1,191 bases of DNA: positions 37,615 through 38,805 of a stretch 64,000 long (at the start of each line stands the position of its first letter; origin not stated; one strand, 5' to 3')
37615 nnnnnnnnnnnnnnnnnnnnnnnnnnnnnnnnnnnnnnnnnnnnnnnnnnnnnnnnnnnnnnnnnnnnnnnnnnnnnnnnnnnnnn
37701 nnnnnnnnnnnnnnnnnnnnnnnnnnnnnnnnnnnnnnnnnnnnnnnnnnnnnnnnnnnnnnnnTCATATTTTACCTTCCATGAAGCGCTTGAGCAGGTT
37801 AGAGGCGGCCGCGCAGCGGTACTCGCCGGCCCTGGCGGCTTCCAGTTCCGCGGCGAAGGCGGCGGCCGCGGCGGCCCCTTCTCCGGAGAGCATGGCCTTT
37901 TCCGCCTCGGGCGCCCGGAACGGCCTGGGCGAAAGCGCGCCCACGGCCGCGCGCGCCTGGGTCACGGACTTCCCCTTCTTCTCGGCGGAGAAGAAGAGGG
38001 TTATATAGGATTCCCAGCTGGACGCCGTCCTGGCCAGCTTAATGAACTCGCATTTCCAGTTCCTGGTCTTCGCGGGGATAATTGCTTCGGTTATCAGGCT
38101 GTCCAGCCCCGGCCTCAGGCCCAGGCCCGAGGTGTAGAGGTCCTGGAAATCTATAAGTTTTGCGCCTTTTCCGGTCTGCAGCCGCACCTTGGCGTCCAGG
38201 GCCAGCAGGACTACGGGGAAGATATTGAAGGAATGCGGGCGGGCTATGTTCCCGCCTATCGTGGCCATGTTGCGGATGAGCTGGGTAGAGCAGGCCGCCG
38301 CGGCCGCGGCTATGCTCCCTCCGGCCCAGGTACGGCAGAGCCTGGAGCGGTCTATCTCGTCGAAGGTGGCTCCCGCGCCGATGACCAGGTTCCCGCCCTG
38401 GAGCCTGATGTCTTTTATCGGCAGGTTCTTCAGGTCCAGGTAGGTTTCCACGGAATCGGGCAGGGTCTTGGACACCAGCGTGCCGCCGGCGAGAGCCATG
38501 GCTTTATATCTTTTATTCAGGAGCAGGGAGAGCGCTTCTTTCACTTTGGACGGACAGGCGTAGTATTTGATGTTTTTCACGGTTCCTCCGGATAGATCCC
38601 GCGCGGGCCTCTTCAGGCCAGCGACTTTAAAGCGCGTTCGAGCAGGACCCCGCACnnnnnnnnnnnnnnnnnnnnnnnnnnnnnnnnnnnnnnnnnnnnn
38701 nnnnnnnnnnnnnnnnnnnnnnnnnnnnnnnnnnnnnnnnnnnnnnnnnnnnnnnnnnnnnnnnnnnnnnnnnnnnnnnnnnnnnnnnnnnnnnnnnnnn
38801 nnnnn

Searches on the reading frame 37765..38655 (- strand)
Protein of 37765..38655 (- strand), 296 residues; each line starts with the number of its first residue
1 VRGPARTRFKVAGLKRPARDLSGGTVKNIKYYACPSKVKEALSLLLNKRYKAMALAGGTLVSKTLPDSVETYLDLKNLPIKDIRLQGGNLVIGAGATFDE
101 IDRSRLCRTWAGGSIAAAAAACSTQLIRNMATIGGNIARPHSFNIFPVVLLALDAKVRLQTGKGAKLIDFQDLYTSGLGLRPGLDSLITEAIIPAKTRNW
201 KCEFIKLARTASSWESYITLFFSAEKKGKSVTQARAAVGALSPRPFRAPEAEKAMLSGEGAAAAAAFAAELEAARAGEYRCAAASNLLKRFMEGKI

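Call 9: search_protein_families(library=pfam, proteins=[window:37765-38655:-], max_evalue=0.01)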
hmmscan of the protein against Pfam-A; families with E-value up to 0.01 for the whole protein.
window:37765-38655:- (296 aa): 2 families
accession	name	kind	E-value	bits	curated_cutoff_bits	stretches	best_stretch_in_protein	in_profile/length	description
PF00941.27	FAD_binding_5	-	2.2e-24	86.6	27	1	30-195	4-169/170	FAD binding domain in molybdopterin dehydrogenase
PF03450.22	CO_deh_flav_C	-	0.00016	22.2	25.5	1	217-293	15-100/102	CO dehydrogenase flavoprotein C-terminal domain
